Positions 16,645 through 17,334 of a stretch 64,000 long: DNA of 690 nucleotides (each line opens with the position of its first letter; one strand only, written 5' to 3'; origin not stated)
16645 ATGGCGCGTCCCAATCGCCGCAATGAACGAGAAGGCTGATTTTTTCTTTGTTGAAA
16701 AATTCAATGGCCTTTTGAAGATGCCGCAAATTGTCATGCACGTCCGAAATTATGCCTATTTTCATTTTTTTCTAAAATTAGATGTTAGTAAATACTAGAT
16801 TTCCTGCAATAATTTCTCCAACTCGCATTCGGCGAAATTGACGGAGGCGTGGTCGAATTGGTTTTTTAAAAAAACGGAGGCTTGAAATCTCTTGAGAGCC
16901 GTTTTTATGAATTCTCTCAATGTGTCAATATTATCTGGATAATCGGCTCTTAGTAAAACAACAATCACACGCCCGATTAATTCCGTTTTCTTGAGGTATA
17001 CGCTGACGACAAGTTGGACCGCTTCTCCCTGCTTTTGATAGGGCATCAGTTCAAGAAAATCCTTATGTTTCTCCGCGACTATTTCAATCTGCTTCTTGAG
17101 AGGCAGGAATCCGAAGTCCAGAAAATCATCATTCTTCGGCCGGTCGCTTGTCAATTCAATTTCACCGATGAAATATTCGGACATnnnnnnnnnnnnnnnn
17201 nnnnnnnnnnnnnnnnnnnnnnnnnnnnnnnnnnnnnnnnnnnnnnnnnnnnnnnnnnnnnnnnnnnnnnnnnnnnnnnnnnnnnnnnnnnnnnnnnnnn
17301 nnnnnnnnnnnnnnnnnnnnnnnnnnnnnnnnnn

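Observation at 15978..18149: Tightly overlapping five-gene operon: NUDIX hydrolase, P-loop kinase, hypothetical protein, metallophosphoesterase and SemiSWEET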

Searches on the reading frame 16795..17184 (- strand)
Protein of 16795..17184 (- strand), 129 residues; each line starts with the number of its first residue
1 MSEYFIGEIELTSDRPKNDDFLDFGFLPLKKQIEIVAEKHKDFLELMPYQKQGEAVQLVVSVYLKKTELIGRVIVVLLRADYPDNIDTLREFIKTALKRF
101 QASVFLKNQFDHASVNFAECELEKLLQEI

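Call 4: search_protein_families(library=pfam, proteins=[window:16795-17184:-], max_evalue=0.1)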
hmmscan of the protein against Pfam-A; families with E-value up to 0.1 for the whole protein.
window:16795-17184:- (129 aa): 2 families
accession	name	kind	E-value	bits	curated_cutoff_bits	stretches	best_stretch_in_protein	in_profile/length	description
PF09827.14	CRISPR_Cas2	-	0.052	14.2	23.8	0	88-127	17-55/74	CRISPR associated protein Cas2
PF24618.1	LTN1_E3_ligase_5th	-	0.071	13.2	27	1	77-129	20-72/185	Listerin HEAT repeat region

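Call 5: search_protein_families(library=ncbifam, proteins=[window:16795-17184:-], max_evalue=0.1)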
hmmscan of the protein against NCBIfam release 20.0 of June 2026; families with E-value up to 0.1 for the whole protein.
window:16795-17184:- (129 aa): 0 families

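Call 6: search_protein_families(library=padloc, proteins=[window:16795-17184:-], max_evalue=0.1)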
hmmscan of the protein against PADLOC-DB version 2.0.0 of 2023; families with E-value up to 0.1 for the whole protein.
window:16795-17184:- (129 aa): 0 families

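Call 9: find_encoding_contigs(protein=window:16795-17184:-, flank=6000, max_places=10)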
Protein window:16795-17184:- (129 aa): 1 contig read that carries it; 1 place shown.
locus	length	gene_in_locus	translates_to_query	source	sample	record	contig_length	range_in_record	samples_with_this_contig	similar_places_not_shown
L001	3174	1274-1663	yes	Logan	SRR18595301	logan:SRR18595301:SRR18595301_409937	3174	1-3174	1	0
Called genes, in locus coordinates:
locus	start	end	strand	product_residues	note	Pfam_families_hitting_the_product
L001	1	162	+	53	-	?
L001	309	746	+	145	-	PF00293:NUDIX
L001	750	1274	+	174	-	PF13238:AAA_18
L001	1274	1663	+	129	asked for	-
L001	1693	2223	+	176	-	PF00149:Metallophos, PF12850:Metallophos_2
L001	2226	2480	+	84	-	PF04193:PQ-loop (weak)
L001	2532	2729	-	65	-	-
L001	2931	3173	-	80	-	?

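Call 11: find_homologous_proteins(query=window:16795-17184:-, max_evalue=0.01)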
Query window:16795-17184:- (129 aa): 6 proteins with E <= 0.01 among 15 candidates.
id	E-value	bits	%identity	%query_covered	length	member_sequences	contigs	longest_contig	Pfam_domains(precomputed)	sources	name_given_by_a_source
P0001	7.8e-77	273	100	100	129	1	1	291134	-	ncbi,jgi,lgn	ncbi:MAG: hypothetical protein WC831_00975 [Parcubacteria group bacterium]|jgi:hypothetical protein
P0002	5.8e-53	196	76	100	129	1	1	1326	-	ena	-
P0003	2.0e-51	191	74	100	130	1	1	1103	-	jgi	jgi:hypothetical protein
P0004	3.5e-48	181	71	100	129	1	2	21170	-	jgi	jgi:hypothetical protein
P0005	1.4e-38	150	59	100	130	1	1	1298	-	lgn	-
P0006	5.3e-27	112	78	57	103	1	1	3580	-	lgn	-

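Call 38: predict_structure(alignment_id=A2)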
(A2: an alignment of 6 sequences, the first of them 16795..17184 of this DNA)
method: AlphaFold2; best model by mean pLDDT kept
length: 129 residues; sequences in the alignment: 6
mean_pLDDT: 81.5   pTM: 0.76
mean pLDDT of the five models: 81.5, 78.9, 77.1, 75.1, 56.3
residues with pLDDT >= 90: 59; 70-90: 45; 50-70: 11; < 50: 14
segments of 3 or more residues with pLDDT < 50: 1-4, 12-21
pLDDT, mean of each block of 10 residues (from residue 1): 51 39 71 90 88 85 85 87 93 95 89 94 94
secondary structure, 60 per line:
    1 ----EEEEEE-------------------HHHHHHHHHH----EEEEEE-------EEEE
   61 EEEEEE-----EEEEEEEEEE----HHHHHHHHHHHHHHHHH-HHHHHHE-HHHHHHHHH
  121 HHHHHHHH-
elements in order: E5-10 H30-39 E44-49 E57-66 E72-81 H86-102 H104-109 H112-128
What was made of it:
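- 16795..17184 (-): 129-aa protein of unknown function. It belongs to a small family with a conserved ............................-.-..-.--YP pattern. The AF2 model has pLDDT 81.5 (call 38).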

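Call 46: search_protein_representatives(alignment_id=A2)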
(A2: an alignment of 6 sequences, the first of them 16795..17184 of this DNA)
Query: 6 sequences, 129 profile positions. Proteins with E-value up to 0.001 (for the whole library): 36; up to 1e-10: 29; up to 1e-30: 3. The best 36 are listed.
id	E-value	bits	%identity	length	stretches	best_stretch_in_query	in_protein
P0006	2.7e-45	169.9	-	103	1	1-106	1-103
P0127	2.1e-37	144.4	-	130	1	1-128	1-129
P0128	4.5e-33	130.4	-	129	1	1-126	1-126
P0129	2.2e-29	118.4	-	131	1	4-129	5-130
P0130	6.5e-29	116.9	-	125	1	6-126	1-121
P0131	8.1e-28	113.4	-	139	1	4-129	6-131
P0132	3.8e-26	107.9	-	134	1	4-128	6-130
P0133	4.2e-25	104.6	-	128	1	1-129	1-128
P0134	2.2e-24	102.3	-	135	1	4-127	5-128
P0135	7.4e-24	100.6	-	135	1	5-125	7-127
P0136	1.3e-23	99.8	-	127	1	1-127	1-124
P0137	4.6e-23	98.0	-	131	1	1-129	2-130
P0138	5.3e-23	97.8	-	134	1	4-129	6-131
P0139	3.7e-22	95.1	-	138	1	2-125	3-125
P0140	4.1e-21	91.7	-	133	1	1-128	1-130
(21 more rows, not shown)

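Call 47: find_encoding_contigs(protein=P0129, flank=4000, max_places=3)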
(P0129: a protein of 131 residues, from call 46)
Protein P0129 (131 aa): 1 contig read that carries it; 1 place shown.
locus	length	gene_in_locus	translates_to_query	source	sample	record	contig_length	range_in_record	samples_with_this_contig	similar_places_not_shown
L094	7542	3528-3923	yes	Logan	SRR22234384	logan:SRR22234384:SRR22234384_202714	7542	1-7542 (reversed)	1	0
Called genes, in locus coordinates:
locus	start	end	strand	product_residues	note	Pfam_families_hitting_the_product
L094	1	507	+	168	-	?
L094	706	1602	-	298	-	PF02729:OTCace_N, PF00185:OTCace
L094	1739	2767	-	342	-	PF19420:DDAH_eukar, PF02274:ADI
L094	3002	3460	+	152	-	PF01243:PNPOx_N, PF12900:Pyridox_ox_2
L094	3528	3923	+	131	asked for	-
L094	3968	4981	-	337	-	PF02729:OTCace_N, PF00185:OTCace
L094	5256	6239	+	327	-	PF07991:KARI_N, PF01450:KARI_C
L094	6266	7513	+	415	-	PF00682:HMGL-like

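Call 49: find_encoding_contigs(protein=P0127, flank=4000, max_places=3)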
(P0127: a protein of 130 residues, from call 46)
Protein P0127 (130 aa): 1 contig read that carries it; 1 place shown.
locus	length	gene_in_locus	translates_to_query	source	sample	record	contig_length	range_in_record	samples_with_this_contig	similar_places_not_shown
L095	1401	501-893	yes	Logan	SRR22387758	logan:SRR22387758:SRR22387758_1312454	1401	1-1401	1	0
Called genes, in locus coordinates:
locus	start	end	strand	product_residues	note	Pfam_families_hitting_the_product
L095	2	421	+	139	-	?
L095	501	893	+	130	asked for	-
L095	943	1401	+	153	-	?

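Call 50: find_encoding_contigs(protein=P0128, flank=4000, max_places=3)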
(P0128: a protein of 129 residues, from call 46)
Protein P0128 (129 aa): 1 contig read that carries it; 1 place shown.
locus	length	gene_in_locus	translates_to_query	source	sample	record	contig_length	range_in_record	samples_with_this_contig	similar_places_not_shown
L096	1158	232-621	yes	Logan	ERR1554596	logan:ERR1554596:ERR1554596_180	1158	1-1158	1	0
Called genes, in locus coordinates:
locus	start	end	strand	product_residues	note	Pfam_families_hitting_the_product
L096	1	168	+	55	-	?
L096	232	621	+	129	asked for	-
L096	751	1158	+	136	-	?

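Call 51: find_encoding_contigs(protein=P0133, flank=4000, max_places=3)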
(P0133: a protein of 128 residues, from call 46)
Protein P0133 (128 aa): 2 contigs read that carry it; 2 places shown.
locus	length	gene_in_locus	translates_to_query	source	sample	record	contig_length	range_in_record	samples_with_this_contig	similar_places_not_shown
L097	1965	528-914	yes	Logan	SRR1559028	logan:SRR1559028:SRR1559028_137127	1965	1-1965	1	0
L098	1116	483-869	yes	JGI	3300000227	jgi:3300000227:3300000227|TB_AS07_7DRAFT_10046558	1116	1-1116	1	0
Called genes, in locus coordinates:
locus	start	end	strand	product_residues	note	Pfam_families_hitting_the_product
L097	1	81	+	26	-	?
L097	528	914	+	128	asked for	-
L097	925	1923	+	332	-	PF09924:LPG_synthase_C (faint)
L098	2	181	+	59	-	?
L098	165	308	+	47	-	-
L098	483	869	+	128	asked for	-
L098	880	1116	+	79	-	?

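Call 64: search_protein_families(library=phrogs, proteins=[window:16795-17184:-], max_evalue=0.01)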
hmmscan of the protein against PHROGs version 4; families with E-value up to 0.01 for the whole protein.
window:16795-17184:- (129 aa): 0 families

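Call 66: find_encoding_contigs(protein=P0006, flank=4000, max_places=2)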
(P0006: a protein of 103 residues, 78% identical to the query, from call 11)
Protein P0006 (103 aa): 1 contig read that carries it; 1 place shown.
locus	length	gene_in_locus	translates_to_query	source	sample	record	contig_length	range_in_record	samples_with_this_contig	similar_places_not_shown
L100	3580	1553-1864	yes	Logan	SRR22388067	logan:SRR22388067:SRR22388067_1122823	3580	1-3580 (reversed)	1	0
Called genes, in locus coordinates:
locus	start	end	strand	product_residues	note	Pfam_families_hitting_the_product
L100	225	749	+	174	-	PF13238:AAA_18 (weak)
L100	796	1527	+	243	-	-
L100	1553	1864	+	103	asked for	-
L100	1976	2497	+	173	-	PF01797:Y1_Tnp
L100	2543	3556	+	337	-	PF00391:PEP-utilizers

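Call 69: search_protein_families(library=pfam, proteins=[L100:796-1527:+, L100:1976-2497:+, L100:2543-3556:+], max_evalue=0.01)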
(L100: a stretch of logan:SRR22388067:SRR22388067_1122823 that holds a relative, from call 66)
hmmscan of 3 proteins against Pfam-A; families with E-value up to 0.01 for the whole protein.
L100:796-1527:+ (243 aa): 1 family
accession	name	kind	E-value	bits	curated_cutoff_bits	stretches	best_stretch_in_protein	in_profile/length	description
PF01261.30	AP_endonuc_2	-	0.00022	21.4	31.1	1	138-239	142-247/249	Xylose isomerase-like TIM barrel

L100:1976-2497:+ (173 aa): 1 family
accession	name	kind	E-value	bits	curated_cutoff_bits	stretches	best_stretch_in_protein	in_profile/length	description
PF01797.21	Y1_Tnp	-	2.4e-09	37.8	23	1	26-104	35-118/121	Transposase IS200 like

L100:2543-3556:+ (337 aa): 2 families
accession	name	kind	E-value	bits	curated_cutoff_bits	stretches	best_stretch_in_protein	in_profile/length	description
PF00391.29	PEP-utilizers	-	1.5e-25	89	23.1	1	260-328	4-72/72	PEP-utilising enzyme, mobile domain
PF02350.25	Epimerase_2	-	0.0056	16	30.6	0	246-305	232-282/347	UDP-N-acetylglucosamine 2-epimerase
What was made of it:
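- An IS200 transposase lies in the same slot in L100 (calls 66, 69).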

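Call 76: search_dna_similar(query=window:16795-17184:-, collection=phages, mode=protein, max_evalue=0.01, max_rows=8)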
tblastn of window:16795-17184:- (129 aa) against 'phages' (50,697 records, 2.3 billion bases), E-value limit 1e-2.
No match.
